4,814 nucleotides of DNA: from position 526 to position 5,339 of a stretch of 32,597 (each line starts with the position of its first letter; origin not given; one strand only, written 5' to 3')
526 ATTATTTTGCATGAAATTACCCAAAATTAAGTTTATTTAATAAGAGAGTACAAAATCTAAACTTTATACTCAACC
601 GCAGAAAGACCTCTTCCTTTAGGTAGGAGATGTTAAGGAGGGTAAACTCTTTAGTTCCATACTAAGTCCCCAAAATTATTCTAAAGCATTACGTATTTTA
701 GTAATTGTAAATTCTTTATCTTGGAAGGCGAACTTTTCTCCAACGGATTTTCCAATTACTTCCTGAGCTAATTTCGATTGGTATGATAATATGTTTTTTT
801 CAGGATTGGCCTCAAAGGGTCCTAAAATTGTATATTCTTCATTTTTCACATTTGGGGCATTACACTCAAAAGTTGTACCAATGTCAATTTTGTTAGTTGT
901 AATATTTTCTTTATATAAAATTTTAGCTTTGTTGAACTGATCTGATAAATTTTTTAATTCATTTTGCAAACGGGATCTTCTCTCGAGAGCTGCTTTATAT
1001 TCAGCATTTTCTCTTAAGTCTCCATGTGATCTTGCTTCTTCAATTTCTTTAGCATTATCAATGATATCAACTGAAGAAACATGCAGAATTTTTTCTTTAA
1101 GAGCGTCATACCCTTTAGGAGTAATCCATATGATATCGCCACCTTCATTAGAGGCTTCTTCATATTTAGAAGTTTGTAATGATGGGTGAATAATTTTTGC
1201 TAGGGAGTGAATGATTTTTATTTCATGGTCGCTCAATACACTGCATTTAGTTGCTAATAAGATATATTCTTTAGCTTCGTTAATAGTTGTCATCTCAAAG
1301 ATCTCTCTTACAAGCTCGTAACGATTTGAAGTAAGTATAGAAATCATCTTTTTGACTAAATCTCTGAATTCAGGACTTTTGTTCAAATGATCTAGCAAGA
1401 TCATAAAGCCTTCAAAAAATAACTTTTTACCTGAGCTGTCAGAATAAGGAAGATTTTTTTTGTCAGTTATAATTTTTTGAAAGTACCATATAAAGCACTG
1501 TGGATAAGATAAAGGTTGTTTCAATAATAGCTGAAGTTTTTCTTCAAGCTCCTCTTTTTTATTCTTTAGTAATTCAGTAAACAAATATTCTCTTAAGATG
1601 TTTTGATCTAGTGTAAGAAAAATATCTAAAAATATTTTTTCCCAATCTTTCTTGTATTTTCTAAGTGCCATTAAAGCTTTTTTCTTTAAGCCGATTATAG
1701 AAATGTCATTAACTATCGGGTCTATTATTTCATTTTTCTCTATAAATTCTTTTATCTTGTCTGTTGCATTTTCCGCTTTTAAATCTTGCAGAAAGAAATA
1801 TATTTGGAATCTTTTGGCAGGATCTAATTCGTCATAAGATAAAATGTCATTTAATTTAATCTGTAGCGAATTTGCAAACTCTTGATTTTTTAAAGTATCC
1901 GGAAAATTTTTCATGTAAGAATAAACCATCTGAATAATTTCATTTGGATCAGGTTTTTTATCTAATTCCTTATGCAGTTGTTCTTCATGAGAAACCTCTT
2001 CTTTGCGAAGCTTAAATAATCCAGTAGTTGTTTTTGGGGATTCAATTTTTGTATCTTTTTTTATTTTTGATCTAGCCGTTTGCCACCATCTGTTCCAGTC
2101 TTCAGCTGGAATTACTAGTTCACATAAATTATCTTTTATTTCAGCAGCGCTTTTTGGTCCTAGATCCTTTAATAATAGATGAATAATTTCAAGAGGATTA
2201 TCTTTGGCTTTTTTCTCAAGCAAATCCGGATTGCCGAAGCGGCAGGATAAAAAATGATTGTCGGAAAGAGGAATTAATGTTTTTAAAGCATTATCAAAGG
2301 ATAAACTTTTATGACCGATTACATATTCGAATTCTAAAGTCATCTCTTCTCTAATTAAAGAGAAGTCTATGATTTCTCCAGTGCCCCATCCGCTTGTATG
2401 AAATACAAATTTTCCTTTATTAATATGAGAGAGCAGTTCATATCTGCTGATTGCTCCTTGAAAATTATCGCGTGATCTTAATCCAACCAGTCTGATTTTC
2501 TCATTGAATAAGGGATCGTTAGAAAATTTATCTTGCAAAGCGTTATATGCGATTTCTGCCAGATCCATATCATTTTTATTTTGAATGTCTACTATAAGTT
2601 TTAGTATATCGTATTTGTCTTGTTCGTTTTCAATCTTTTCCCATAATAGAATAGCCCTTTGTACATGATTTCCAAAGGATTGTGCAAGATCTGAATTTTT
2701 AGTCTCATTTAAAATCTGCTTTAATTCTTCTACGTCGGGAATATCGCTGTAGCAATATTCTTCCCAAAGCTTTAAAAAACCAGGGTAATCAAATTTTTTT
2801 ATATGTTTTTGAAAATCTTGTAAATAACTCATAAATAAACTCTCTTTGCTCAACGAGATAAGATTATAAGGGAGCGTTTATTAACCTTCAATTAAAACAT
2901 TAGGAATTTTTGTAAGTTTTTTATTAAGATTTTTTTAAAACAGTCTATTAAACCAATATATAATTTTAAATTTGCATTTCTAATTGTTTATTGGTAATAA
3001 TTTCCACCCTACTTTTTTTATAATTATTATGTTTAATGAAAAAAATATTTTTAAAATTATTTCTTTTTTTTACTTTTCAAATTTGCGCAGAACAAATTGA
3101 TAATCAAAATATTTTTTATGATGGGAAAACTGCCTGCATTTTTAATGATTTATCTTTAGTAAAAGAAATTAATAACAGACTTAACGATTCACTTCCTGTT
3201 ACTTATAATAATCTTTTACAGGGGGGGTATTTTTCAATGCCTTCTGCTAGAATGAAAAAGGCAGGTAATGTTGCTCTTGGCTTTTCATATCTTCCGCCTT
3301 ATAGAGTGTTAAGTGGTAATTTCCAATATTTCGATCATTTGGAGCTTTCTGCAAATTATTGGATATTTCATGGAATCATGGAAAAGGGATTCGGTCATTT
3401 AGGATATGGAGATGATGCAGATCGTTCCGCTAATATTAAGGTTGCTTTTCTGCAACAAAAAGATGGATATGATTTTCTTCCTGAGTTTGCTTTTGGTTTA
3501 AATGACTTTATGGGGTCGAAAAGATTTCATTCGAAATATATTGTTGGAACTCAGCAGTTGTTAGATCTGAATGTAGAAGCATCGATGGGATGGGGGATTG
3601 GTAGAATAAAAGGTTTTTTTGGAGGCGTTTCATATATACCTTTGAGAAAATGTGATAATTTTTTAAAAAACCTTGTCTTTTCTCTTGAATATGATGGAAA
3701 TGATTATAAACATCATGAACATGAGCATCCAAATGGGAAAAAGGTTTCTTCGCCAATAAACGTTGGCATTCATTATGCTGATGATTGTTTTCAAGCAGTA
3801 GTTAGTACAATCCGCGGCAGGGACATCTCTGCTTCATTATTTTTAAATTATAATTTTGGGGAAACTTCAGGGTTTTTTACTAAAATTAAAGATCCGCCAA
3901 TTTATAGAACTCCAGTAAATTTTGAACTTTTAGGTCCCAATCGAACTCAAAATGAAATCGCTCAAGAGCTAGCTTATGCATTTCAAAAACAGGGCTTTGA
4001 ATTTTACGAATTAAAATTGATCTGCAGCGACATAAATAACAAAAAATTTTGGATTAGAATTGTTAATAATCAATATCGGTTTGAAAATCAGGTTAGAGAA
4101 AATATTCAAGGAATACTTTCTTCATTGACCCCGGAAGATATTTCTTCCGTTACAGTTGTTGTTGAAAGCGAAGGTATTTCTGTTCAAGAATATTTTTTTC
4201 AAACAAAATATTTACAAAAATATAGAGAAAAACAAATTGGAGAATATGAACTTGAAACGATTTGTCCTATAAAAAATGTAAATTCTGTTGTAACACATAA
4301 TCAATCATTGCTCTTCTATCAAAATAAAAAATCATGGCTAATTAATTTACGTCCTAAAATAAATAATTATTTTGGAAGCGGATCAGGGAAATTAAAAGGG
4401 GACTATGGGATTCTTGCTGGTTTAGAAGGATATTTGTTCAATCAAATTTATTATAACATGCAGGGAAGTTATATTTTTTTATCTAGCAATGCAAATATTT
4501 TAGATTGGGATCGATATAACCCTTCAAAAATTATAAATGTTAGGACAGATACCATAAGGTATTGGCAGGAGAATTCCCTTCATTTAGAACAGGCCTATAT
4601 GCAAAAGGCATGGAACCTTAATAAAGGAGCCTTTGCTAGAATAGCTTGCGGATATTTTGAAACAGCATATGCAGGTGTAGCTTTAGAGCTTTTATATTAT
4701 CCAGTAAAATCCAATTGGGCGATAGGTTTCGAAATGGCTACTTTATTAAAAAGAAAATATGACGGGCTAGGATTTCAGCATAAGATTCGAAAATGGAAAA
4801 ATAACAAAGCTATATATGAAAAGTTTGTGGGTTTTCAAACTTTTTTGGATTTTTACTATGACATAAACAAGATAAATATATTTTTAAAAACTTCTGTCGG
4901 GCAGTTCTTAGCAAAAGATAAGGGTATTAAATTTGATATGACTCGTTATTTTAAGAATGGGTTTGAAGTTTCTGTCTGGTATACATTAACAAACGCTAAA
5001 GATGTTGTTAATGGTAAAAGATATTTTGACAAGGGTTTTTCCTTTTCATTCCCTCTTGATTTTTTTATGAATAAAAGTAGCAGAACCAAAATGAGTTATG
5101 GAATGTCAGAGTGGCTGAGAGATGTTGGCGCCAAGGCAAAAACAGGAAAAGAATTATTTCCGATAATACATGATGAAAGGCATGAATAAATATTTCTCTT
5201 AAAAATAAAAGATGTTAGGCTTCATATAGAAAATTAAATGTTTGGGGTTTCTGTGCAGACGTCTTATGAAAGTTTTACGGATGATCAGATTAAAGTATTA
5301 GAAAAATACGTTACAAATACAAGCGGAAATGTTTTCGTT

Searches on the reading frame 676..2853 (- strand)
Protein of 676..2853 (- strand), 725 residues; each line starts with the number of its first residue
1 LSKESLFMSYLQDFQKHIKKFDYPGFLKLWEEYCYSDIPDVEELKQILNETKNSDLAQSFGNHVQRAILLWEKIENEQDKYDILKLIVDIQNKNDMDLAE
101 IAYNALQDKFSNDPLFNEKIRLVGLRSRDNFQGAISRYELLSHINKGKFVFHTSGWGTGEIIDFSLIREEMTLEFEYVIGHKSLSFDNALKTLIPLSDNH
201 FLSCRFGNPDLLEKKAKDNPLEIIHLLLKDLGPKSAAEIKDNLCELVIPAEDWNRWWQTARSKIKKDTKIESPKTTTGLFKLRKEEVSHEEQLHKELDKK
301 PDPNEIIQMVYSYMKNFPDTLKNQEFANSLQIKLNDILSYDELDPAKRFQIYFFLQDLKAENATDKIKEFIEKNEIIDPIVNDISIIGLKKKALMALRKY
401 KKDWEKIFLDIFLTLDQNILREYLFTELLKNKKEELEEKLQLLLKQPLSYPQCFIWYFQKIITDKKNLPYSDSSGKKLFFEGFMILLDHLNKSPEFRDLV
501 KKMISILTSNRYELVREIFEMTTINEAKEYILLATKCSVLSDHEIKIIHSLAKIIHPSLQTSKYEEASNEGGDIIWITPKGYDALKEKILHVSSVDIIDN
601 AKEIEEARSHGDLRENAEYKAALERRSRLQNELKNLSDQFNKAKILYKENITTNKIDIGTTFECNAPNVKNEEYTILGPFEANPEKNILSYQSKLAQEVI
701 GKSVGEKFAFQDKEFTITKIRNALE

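Call 7: search_protein_families(library=pfam, proteins=[window:676-2853:-], max_evalue=0.01)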
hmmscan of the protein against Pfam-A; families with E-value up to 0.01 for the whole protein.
window:676-2853:- (725 aa): 2 families
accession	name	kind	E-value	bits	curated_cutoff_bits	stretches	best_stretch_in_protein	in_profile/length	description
PF03449.20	GreA_GreB_N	-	2.5e-19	69.7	24.5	1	575-645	1-71/71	Transcription elongation factor, N-terminal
PF01272.25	GreA_GreB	-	1.3e-12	48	26.9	1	653-721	3-76/77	Transcription elongation factor, GreA/GreB, C-term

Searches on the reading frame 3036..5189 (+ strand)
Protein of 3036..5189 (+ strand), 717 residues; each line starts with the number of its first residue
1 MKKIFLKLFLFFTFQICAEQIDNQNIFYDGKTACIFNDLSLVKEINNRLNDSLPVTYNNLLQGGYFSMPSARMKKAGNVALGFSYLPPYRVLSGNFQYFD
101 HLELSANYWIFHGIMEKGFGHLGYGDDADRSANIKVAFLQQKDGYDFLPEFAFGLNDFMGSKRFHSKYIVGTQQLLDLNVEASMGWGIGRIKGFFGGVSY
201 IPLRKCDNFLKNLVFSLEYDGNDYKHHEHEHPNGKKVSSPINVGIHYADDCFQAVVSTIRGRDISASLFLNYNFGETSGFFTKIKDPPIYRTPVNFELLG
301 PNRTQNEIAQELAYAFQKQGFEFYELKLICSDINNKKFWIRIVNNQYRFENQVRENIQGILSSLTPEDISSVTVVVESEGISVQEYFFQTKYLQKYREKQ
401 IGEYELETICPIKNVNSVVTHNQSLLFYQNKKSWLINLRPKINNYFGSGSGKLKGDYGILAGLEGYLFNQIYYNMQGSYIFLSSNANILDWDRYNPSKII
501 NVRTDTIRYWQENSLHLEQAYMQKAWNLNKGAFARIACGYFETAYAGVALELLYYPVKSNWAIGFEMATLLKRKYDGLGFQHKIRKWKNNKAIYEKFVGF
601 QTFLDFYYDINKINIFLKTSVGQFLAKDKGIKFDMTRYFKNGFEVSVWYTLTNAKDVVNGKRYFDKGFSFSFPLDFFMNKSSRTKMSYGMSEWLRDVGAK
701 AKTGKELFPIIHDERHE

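Call 7: search_protein_families(library=pfam, proteins=[window:3036-5189:+], max_evalue=0.01)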
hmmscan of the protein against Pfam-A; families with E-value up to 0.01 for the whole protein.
window:3036-5189:+ (717 aa): 1 family
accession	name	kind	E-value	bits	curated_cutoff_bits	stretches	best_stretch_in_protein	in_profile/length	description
PF06082.17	YjbH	-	5e-140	468.8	24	2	192-712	170-657/658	Exopolysaccharide biosynthesis protein YbjH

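Call 9: search_protein_families(library=ncbifam, proteins=[window:3036-5189:+], max_evalue=0.001)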
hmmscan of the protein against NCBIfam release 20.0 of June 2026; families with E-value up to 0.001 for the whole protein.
window:3036-5189:+ (717 aa): 0 families
